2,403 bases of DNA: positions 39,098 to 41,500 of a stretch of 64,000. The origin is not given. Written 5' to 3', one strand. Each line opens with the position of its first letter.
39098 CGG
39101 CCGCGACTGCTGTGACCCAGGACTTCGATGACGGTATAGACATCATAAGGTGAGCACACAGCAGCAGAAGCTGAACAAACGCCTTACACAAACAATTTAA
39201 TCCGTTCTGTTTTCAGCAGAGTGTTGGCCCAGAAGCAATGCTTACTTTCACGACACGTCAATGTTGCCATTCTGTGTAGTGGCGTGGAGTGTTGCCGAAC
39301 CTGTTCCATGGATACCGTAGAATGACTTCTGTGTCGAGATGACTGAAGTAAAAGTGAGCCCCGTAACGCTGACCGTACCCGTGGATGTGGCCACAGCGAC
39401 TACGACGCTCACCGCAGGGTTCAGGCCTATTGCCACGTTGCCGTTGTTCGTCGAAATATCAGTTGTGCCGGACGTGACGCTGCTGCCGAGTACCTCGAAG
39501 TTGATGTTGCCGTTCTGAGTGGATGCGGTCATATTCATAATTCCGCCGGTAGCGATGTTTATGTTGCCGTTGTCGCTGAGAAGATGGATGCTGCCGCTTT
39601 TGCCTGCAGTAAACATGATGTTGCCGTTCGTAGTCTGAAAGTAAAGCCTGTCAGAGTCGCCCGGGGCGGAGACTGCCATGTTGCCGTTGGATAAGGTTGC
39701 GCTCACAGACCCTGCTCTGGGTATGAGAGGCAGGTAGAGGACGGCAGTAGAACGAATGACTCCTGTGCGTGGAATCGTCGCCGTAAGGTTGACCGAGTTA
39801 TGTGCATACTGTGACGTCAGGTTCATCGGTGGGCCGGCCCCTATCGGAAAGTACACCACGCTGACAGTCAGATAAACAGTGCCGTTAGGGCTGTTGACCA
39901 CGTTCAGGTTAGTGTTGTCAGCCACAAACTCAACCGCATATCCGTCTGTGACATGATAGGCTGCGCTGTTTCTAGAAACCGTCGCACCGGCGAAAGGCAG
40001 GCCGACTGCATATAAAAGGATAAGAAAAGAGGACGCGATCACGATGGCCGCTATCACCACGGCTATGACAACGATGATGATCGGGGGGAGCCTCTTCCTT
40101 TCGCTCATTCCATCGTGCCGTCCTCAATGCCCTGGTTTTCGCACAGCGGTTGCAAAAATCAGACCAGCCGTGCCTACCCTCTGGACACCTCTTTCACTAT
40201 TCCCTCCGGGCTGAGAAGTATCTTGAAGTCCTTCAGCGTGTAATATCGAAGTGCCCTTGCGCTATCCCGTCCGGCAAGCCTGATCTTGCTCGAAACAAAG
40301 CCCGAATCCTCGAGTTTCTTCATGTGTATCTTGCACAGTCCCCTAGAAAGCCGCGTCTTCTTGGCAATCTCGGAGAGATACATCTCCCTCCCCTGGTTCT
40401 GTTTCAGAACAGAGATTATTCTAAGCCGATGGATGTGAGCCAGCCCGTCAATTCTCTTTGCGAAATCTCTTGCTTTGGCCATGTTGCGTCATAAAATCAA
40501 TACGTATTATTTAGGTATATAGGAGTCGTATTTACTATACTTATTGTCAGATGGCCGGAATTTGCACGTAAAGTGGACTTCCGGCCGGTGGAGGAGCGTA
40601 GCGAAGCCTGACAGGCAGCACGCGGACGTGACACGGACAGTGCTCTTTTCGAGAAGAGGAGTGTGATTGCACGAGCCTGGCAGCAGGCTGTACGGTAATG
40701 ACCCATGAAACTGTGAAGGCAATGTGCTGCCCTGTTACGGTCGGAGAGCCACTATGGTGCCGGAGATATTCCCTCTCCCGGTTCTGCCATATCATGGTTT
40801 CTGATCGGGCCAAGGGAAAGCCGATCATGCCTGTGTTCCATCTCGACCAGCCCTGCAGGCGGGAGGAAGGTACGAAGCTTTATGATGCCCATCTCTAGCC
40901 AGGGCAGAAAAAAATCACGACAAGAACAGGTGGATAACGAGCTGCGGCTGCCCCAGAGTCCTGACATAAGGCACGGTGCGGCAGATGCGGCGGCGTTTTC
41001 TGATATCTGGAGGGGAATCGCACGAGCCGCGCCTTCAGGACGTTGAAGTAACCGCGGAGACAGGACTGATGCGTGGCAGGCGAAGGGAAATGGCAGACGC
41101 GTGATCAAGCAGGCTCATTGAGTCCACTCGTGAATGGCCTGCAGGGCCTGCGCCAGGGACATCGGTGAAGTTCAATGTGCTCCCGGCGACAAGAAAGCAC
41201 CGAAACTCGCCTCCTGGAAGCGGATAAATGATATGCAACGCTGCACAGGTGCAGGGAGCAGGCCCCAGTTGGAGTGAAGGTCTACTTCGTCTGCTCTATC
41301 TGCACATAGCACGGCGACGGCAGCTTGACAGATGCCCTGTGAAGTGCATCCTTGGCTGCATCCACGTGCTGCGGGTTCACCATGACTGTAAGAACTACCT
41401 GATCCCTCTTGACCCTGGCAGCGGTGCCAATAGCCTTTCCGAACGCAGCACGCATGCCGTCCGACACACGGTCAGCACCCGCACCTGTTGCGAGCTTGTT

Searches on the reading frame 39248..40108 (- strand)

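Call 21: search_protein_families(library=pfam, proteins=[window:39248-40108:-], max_evalue=0.0001)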
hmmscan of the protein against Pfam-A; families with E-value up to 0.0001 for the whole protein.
window:39248-40108:- (286 aa): 1 family
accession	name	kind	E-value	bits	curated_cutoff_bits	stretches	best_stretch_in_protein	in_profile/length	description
PF13349.12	DUF4097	-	5.2e-09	36.3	22.9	1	152-285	117-246/247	Toastrack DUF4097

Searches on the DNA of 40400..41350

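Call 65: search_rna_families(source=window, start=40400, end=41350, threshold=evalue, max_evalue=1)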
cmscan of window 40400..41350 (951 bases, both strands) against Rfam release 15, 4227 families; matches with E-value up to 1: 1.
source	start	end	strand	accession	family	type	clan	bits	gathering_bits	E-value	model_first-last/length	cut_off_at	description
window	40400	40547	-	RF01675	CrcZ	Gene; sRNA;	-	17.2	95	0.029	1-168/398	3'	Pseudomonas sRNA CrcZ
